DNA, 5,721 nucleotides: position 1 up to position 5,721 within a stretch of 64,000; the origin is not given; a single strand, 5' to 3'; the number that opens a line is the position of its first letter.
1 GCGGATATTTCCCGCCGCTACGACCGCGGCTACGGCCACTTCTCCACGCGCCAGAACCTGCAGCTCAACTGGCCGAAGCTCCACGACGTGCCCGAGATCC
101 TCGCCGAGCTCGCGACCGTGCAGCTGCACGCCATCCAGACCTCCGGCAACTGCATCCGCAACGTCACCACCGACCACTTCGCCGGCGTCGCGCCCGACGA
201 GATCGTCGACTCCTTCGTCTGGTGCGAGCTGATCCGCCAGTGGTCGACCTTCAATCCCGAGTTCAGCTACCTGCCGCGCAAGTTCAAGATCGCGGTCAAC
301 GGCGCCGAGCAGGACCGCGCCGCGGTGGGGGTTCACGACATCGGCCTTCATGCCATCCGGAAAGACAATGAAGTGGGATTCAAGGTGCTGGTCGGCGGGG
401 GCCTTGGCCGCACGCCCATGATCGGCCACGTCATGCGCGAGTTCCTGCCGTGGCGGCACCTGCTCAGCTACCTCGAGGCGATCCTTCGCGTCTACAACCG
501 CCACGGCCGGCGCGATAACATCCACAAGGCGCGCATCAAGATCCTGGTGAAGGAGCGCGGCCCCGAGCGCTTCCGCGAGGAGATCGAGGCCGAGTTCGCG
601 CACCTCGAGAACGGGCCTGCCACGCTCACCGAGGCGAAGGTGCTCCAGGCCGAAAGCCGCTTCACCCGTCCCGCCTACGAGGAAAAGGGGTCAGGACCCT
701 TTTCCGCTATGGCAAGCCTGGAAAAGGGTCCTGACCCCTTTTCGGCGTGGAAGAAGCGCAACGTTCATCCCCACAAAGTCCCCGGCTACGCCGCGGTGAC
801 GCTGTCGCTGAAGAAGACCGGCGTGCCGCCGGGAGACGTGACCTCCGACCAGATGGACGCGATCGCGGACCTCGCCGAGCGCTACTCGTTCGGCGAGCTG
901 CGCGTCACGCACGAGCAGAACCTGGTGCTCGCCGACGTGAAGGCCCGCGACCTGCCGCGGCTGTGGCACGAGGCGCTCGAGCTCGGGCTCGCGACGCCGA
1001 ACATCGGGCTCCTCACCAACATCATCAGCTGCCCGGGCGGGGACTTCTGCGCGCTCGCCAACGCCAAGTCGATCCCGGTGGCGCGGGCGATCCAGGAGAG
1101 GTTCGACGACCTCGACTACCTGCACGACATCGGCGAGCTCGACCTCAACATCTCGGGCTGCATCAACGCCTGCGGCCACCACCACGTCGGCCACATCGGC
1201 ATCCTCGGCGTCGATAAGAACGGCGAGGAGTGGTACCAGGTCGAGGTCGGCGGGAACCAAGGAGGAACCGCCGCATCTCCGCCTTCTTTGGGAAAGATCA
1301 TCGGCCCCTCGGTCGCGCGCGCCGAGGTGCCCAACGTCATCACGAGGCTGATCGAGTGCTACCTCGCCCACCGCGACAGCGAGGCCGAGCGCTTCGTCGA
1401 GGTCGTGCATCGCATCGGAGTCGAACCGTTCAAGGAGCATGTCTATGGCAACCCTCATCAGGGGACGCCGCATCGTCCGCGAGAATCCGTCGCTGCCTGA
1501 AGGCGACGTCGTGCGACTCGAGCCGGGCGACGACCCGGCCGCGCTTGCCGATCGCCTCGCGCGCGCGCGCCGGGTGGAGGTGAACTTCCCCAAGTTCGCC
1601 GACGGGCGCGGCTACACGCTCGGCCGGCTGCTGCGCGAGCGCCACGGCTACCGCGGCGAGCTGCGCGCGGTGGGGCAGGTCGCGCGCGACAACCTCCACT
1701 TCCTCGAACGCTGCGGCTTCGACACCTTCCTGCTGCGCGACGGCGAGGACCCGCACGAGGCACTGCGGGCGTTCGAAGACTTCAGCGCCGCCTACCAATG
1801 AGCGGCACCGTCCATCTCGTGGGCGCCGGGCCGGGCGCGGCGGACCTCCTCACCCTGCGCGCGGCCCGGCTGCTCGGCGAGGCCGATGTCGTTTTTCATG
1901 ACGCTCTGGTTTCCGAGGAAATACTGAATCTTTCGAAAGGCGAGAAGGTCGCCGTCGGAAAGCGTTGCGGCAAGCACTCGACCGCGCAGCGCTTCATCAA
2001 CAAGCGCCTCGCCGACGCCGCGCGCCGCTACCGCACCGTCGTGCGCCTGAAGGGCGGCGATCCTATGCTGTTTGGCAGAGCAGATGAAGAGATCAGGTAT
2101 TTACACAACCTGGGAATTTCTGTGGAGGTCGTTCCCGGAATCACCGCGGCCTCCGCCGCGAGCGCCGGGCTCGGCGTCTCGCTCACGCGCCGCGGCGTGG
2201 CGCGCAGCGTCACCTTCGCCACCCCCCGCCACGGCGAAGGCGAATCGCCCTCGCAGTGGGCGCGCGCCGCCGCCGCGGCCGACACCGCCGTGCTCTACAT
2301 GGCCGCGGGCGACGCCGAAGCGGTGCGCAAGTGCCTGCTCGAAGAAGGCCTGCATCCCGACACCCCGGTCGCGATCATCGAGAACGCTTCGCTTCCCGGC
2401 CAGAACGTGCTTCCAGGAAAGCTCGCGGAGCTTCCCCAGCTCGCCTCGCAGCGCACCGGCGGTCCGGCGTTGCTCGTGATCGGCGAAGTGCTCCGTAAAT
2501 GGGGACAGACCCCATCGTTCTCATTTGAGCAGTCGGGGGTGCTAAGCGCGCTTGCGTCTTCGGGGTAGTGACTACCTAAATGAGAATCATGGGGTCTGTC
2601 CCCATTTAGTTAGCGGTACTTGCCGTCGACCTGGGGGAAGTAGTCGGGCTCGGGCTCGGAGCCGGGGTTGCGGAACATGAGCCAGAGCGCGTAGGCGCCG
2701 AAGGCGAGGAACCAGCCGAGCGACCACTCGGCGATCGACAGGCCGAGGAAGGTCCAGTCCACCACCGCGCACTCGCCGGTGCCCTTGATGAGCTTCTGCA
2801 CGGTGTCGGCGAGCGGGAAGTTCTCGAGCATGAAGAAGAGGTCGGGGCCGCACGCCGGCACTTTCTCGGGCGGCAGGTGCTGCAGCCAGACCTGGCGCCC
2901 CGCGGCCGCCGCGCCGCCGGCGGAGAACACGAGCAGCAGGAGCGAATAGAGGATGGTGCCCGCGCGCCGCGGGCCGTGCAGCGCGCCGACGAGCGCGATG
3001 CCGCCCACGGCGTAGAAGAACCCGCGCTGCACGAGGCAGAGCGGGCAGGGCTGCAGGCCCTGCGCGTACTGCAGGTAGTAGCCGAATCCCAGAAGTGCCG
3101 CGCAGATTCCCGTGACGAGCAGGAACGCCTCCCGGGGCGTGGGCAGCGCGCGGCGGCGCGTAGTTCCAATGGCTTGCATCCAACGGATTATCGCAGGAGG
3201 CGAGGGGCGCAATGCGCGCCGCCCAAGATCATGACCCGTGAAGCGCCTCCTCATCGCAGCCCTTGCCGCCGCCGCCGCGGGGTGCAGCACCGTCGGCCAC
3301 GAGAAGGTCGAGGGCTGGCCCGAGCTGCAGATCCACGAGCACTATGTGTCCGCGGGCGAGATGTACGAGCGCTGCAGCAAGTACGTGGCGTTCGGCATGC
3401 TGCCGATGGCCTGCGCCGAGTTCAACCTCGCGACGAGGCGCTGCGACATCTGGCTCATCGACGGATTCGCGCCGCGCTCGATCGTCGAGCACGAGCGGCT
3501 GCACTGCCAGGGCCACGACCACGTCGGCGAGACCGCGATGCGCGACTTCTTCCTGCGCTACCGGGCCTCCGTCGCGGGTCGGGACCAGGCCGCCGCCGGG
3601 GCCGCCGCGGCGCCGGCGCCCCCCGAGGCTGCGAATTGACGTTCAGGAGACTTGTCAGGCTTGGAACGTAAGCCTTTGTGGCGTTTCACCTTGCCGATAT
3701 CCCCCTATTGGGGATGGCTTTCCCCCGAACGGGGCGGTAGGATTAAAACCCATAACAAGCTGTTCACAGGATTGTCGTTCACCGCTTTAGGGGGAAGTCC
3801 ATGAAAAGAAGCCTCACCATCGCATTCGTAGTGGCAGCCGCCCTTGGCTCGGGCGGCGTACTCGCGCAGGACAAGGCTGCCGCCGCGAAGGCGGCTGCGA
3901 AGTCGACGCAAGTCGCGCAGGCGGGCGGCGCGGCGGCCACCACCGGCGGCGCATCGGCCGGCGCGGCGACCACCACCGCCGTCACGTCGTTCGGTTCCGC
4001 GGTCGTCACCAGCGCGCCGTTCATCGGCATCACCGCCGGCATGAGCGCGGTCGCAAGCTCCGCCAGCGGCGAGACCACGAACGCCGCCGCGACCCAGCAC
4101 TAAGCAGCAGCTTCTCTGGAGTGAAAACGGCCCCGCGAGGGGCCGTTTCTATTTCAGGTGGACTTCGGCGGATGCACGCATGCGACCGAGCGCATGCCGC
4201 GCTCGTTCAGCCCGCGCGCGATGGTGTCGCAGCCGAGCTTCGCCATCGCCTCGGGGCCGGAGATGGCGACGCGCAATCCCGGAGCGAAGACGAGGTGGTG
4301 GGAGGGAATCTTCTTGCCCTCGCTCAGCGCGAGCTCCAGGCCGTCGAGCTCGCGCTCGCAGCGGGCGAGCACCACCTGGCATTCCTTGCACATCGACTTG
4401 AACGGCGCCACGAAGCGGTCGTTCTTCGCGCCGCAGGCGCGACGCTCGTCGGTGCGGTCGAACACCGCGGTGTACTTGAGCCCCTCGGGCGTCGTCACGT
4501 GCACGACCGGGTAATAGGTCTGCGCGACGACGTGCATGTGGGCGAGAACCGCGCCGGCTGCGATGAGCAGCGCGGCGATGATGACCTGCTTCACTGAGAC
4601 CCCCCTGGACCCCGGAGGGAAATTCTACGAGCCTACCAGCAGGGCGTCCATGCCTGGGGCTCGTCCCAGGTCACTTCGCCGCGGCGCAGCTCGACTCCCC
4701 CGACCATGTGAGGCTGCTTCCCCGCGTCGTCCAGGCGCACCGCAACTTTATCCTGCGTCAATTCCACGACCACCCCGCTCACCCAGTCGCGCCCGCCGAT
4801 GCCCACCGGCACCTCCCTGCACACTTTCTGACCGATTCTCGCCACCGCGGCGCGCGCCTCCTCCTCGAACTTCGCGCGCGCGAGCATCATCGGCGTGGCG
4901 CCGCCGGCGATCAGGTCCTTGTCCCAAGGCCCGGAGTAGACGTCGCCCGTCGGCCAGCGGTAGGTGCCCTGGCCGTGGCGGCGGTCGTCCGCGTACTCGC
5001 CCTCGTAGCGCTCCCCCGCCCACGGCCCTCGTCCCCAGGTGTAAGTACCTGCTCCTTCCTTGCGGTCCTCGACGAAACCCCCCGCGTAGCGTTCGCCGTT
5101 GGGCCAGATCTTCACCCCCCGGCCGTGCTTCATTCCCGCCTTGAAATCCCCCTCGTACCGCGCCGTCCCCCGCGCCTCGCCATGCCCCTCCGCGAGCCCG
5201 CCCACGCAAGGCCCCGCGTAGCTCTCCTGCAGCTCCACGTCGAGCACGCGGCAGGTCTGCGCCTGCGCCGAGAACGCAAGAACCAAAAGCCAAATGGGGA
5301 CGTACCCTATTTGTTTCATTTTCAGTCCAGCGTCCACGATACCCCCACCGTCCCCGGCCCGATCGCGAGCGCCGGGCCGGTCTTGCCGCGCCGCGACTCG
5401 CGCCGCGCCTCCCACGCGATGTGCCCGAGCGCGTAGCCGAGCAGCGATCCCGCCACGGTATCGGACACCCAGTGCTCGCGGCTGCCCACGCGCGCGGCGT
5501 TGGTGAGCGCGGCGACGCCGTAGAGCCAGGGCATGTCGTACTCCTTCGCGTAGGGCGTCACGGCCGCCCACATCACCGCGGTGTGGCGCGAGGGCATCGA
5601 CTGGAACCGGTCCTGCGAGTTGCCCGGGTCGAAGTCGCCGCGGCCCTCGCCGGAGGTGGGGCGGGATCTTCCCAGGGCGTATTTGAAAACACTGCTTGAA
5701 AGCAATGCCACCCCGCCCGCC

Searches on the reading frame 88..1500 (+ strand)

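Call 52: search_protein_families(library=pfam, proteins=[window:88-1500:+], max_evalue=0.0001)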
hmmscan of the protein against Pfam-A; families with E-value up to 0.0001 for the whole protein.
window:88-1500:+ (470 aa): 2 families
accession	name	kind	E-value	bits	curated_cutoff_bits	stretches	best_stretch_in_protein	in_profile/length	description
PF01077.27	NIR_SIR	-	4.3e-66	221.7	27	2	19-171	1-155/158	Nitrite and sulphite reductase 4Fe-4S domain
PF03460.22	NIR_SIR_ferr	-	6.1e-16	58.4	24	1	245-298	15-68/69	Nitrite/Sulfite reductase ferredoxin-like half domain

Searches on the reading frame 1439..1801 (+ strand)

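Call 83: search_protein_families(library=pfam, proteins=[window:1439-1801:+], max_evalue=0.001)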
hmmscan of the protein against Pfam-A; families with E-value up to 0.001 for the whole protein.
window:1439-1801:+ (120 aa): 1 family
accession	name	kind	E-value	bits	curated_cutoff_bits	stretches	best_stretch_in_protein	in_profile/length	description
PF06073.17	DUF934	-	6.7e-36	122.8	25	1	25-120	2-97/107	Bacterial protein of unknown function (DUF934)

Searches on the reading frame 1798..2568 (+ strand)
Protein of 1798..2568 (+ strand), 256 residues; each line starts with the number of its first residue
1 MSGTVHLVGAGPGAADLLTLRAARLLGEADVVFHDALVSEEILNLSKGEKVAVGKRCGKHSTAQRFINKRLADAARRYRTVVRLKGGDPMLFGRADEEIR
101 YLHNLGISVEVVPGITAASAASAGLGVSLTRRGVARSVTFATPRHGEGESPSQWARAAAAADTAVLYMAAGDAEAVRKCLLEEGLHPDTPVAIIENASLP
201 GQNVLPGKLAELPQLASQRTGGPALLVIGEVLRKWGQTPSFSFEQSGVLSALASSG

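Call 52: search_protein_families(library=pfam, proteins=[window:1798-2568:+], max_evalue=0.0001)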
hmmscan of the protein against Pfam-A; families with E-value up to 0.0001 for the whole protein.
window:1798-2568:+ (256 aa): 1 family
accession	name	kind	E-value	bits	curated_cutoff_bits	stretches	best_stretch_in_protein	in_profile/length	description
PF00590.25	TP_methylase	-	3e-54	184.6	27.8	1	4-212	1-211/212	Tetrapyrrole (Corrin/Porphyrin) Methylases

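Call 84: find_encoding_contigs(protein=window:1798-2568:+, flank=10000, max_places=1)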
Protein window:1798-2568:+ (256 aa): no gene with exactly this product is on record in the collection.

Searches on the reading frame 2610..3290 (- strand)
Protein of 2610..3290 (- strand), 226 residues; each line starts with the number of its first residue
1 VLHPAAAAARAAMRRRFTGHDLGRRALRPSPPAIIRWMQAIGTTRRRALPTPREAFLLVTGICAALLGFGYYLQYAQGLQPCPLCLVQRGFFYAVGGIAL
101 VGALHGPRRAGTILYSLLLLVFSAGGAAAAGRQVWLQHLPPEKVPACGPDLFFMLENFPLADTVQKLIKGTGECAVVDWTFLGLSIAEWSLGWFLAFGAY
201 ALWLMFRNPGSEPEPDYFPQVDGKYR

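Call 52: search_protein_families(library=pfam, proteins=[window:2610-3290:-], max_evalue=0.0001)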
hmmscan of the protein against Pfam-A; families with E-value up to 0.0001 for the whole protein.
window:2610-3290:- (226 aa): 1 family
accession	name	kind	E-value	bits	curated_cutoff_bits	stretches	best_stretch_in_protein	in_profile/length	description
PF02600.21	DsbB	-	1.2e-43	149.4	22.1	1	53-203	2-147/148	Disulfide bond formation protein DsbB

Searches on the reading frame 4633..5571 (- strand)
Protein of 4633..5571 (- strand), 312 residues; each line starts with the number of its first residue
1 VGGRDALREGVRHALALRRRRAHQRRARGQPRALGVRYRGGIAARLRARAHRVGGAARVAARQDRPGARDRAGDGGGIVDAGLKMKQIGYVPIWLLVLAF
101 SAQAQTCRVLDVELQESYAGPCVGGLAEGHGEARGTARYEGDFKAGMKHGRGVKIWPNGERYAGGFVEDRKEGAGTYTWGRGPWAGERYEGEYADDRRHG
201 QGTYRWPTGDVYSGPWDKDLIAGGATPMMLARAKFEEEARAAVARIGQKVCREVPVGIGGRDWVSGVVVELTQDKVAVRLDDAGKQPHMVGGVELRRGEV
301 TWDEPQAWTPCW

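Call 83: search_protein_families(library=pfam, proteins=[window:4633-5571:-], max_evalue=0.001)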
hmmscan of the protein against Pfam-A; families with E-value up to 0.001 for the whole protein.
window:4633-5571:- (312 aa): 1 family
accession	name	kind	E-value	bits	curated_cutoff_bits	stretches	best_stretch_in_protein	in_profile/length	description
PF02493.26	MORN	-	4e-19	67.7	22.5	2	189-211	1-23/23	MORN repeat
